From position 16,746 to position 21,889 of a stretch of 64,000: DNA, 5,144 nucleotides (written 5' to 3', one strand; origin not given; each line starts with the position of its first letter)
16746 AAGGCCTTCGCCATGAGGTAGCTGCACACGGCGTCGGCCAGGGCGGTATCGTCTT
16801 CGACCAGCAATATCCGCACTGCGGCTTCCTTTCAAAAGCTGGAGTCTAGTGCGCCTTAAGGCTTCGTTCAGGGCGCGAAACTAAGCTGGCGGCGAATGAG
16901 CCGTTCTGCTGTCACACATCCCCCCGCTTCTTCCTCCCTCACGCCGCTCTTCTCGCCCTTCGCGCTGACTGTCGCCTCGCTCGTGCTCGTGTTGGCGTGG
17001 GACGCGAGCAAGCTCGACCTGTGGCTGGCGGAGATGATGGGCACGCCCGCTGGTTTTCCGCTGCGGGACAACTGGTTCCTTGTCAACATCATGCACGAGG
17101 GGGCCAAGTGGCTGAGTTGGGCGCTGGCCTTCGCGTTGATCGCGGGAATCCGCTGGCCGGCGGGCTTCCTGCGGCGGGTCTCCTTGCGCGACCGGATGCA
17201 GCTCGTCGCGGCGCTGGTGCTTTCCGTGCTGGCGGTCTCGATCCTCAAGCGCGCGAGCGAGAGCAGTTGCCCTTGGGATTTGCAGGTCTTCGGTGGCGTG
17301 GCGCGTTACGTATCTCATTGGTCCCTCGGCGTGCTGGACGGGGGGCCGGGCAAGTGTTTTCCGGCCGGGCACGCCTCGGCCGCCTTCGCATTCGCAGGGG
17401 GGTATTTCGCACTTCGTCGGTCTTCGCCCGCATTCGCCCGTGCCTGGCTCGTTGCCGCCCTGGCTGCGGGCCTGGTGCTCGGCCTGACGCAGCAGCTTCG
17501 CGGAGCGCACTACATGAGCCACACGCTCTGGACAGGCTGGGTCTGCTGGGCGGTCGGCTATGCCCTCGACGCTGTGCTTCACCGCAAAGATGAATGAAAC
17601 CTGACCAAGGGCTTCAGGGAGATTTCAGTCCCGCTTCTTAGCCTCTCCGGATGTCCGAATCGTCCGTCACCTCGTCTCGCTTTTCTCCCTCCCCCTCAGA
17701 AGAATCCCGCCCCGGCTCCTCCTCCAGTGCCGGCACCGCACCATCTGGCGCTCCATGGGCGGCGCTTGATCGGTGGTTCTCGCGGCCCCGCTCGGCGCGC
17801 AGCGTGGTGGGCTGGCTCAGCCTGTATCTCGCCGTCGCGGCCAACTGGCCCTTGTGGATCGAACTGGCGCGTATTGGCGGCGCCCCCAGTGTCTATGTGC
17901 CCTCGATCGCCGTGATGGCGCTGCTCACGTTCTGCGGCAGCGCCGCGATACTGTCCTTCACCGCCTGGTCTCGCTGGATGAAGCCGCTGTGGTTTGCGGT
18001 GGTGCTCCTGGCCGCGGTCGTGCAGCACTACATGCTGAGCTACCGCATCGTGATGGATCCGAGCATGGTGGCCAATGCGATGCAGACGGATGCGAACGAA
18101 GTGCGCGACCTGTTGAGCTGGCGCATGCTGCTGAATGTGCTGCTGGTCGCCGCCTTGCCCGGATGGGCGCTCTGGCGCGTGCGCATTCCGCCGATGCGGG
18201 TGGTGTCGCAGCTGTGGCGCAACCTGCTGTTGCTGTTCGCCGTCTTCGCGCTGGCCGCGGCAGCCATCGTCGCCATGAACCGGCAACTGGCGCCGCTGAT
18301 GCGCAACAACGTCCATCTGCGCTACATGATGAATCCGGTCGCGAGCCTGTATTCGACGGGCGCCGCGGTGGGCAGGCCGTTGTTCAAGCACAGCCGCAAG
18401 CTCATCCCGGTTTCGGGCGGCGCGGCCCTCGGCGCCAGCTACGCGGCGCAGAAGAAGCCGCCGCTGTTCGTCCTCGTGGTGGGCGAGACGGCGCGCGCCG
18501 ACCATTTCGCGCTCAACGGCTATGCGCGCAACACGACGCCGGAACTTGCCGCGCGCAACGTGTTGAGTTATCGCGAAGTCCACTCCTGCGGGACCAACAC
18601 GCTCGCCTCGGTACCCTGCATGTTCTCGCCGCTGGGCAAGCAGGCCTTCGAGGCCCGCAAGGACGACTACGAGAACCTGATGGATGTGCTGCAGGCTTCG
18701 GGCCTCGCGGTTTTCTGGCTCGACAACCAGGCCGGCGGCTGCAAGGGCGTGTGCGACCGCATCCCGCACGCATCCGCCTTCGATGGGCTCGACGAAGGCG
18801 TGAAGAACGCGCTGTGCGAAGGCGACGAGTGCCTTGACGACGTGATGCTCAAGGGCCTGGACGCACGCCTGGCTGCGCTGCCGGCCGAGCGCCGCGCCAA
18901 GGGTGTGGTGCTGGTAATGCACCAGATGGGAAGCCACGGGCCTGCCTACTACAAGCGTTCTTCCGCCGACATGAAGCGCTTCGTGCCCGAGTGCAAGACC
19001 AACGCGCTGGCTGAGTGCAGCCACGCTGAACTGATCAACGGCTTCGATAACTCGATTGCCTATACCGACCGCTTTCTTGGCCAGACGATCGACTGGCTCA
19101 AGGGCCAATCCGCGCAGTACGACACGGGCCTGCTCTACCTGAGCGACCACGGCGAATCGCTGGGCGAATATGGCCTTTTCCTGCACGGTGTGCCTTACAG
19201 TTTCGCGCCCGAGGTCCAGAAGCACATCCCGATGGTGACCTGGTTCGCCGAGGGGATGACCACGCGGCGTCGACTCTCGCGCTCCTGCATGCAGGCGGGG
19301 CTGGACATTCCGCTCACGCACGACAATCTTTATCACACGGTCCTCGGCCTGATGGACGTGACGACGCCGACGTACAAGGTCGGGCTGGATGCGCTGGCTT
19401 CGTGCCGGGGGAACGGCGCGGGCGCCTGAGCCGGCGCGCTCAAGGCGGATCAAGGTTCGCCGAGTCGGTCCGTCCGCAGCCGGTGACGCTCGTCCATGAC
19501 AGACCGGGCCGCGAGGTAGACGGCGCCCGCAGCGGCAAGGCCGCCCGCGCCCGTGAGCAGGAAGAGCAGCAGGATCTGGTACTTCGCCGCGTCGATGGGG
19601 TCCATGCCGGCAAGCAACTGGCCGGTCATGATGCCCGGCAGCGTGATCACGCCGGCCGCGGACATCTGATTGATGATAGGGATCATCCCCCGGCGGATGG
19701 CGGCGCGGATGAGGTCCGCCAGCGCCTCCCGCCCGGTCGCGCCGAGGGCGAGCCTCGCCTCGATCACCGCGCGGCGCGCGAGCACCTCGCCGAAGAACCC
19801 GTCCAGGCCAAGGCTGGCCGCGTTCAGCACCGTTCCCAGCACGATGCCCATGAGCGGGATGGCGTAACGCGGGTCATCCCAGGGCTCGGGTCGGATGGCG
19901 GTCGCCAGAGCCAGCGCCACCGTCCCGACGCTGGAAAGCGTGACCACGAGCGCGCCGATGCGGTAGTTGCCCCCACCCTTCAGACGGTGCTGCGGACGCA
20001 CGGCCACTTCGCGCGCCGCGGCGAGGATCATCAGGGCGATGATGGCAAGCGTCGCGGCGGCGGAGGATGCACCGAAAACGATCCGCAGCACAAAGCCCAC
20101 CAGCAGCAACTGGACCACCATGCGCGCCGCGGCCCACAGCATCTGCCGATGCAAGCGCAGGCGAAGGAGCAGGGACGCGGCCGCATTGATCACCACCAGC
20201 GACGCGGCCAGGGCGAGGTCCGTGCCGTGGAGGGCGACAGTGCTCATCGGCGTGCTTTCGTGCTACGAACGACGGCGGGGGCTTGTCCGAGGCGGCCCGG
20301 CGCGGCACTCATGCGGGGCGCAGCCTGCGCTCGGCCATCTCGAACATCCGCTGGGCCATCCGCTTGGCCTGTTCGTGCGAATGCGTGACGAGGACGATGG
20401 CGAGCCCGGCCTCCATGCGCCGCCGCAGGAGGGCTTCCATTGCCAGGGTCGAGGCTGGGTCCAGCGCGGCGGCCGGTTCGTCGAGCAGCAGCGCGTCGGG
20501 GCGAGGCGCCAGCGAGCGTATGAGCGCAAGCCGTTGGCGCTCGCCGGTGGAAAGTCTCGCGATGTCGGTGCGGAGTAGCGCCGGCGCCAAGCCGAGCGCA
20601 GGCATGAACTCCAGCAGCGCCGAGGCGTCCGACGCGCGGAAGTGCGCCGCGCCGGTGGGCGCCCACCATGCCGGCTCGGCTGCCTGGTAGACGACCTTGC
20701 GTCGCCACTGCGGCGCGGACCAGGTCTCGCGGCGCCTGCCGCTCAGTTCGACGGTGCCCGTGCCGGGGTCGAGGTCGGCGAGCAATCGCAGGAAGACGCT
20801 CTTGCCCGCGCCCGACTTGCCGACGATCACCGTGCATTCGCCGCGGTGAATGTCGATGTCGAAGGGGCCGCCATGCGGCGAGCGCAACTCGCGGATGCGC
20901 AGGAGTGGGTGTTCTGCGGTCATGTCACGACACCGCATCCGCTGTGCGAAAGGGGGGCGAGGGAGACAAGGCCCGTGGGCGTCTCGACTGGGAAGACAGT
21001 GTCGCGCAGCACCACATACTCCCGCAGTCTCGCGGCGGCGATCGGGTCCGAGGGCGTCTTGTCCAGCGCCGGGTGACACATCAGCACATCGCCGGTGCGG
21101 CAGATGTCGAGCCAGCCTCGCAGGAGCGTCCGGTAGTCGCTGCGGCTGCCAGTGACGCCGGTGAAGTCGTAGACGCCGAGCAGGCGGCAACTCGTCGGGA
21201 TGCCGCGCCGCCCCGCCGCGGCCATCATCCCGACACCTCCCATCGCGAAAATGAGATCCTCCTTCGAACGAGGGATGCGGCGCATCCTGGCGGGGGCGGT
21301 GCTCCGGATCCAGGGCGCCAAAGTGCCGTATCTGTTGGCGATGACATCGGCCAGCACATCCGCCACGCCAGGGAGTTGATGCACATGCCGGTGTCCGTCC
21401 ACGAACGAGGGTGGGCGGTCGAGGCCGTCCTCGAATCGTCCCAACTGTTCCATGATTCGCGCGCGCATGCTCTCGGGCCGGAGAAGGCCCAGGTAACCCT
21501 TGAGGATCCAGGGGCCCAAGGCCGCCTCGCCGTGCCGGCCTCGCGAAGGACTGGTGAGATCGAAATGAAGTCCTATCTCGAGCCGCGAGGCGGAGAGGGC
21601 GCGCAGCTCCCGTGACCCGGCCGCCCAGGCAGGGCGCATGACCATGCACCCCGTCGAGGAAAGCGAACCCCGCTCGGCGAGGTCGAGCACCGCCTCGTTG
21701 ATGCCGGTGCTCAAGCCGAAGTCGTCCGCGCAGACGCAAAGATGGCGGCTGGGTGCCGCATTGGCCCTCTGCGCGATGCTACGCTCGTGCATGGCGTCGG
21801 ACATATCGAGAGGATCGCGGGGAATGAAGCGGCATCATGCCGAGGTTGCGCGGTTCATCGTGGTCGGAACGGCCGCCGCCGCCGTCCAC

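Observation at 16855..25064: Three copies of one promoter architecture define a local regulon, probably with leaderless mRNAs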

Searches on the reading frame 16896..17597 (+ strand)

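Call 4: search_protein_families(library=pfam, proteins=[window:16896-17597:+], max_evalue=0.01)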
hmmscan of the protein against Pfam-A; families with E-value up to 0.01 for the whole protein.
window:16896-17597:+ (233 aa): 1 family
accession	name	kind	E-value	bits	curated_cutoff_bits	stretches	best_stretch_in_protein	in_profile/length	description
PF01569.27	PAP2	-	1.2e-11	44.9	27.2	1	101-224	3-121/130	PAP2 superfamily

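Call 7: search_protein_families(library=ncbifam, proteins=[window:16896-17597:+], max_evalue=0.001)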
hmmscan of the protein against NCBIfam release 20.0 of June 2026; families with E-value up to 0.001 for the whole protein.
window:16896-17597:+ (233 aa): 2 families
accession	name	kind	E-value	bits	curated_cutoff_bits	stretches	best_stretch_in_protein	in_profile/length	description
NF028538.0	PAP2_lipid_A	equivalog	4.2e-21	75.5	275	1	91-231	97-234/234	PAP2 family lipid A phosphatase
NF028536.0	PAP2_near_MCR1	equivalog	4.2e-13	49.6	475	1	95-231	103-236/237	PAP2 family protein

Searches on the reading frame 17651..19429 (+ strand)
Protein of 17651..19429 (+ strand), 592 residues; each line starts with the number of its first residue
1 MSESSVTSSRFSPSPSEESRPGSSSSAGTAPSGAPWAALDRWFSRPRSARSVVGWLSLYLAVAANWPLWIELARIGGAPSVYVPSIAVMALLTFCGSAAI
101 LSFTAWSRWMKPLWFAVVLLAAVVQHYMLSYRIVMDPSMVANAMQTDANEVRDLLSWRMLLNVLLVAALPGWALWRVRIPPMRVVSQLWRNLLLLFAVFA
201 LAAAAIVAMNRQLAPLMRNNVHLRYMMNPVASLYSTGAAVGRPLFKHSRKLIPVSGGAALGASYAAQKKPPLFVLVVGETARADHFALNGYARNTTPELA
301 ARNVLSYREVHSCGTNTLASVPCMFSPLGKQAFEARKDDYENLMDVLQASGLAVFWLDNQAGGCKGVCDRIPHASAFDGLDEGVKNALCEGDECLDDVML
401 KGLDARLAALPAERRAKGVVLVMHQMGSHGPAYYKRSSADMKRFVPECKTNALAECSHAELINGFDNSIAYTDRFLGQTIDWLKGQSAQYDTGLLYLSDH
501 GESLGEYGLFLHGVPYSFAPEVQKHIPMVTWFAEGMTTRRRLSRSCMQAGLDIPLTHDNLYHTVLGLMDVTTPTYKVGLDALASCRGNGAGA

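Call 4: search_protein_families(library=pfam, proteins=[window:17651-19429:+], max_evalue=0.01)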
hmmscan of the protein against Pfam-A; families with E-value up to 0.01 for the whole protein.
window:17651-19429:+ (592 aa): 2 families
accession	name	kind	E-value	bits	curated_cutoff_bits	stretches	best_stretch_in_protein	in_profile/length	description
PF00884.28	Sulfatase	-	1.3e-51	176.1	25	1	271-570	1-301/301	Sulfatase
PF08019.17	EptA_B_N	-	2.9e-38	131.6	22.3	1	95-239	3-147/152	Phosphoethanolamine transferase EptA/EptB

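Call 7: search_protein_families(library=ncbifam, proteins=[window:17651-19429:+], max_evalue=0.001)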
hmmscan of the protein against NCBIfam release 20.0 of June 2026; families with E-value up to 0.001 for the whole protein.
window:17651-19429:+ (592 aa): 21 families
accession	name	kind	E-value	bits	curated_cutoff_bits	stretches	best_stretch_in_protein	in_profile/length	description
NF028537.1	P_eth_NH2_trans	domain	3.6e-155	517.4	500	1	52-580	8-524/527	phosphoethanolamine--lipid A transferase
NF008619.0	PRK11598.1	equivalog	1.1e-134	449.9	660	1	84-587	49-544/546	phosphoethanolamine transferase EptA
NF033463.1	polymyxin_MCR5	exception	6.6e-108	361.7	1250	1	100-587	69-543/547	MCR-5 family phosphoethanolamine--lipid A transferase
NF047438.1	polymyxin_MCR12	exception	4.3e-105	352.2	1200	1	48-589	17-547/548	MCR-12 family phosphoethanolamine--lipid A transferase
NF033669.1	polymyxin_MCR8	exception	2.1e-104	350.5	1250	1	87-587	51-546/565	MCR-8 family phosphoethanolamine--lipid A transferase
NF033409.0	poly_MCR3_broad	equivalog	2.7e-104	349.7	1075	1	56-586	12-534/535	MCR-3-related phosphoethanolamine--lipid A transferase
NF053859.1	polymyxin_MCR13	exception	1.5e-100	337.6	1250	1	53-586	13-538/541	MCR-13 family phosphoethanolamine--lipid A transferase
NF033862.2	polymyxin_MCR10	exception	1.7e-100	337.2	1250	1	53-587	13-539/539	MCR-10 family phosphoethanolamine--lipid A transferase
NF033836.1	polymyxin_MCR9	exception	1.3e-98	331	1240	1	56-587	16-539/539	MCR-9 family phosphoethanolamine--lipid A transferase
NF033408.5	polymyxin_MCR3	exception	1.2e-97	327.8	1225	1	55-587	15-539/540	MCR-3 family phosphoethanolamine--lipid A transferase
NF033671.1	polymyxin_MCR7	exception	9.7e-97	324.7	1250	1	55-586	13-536/539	MCR-7 family phosphoethanolamine--lipid A transferase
NF000465.1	polymyxin_MCR1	exception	2.6e-96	323.7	1100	1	42-573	8-531/541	MCR-1 family phosphoethanolamine--lipid A transferase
NF033462.1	polymyxin_MCR4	exception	2.8e-96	323.4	1225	1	64-586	25-540/541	MCR-4 family phosphoethanolamine--lipid A transferase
NF033670.1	polymyxin_MCR6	exception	5.8e-95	319.1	1235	1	41-573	6-528/538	MCR-6 family phosphoethanolamine--lipid A transferase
NF012159.0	polymyxin_MCR2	exception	6.9e-93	312.2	1200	1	50-574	15-529/538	MCR-2 family phosphoethanolamine--lipid A transferase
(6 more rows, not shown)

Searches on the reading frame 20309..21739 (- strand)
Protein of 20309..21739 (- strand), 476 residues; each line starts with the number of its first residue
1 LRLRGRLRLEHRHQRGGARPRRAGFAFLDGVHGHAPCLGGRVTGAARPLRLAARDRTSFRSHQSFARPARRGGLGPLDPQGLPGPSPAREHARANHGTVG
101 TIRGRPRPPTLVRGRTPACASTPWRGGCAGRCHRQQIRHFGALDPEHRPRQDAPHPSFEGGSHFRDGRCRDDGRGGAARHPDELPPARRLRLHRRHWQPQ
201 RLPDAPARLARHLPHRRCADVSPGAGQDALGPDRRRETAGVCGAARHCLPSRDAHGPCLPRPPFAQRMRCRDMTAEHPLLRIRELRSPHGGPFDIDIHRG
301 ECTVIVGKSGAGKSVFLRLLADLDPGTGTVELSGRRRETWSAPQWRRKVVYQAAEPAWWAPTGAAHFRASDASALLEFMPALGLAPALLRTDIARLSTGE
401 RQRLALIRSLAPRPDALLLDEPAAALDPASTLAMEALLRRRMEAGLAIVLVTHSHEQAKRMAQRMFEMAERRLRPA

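Call 4: search_protein_families(library=pfam, proteins=[window:20309-21739:-], max_evalue=0.01)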
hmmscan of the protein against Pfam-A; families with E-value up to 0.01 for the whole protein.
window:20309-21739:- (476 aa): 5 families
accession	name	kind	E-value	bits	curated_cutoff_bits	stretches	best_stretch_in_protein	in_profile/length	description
PF00005.33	ABC_tran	-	3.7e-20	73.3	25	1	294-423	5-136/137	ABC transporter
PF13304.12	AAA_21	-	2.4e-09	38.2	27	1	393-454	235-299/304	AAA domain, putative AbiEii toxin, Type IV TA system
PF13191.12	AAA_16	-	1.7e-05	25.9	32.6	1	297-443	21-161/167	AAA ATPase domain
PF02463.25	SMC_N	-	0.00026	20.9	40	0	396-468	137-211/220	RecF/RecN/SMC N terminal domain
PF13401.12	AAA_22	-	0.00084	20.1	27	1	300-451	5-121/130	AAA domain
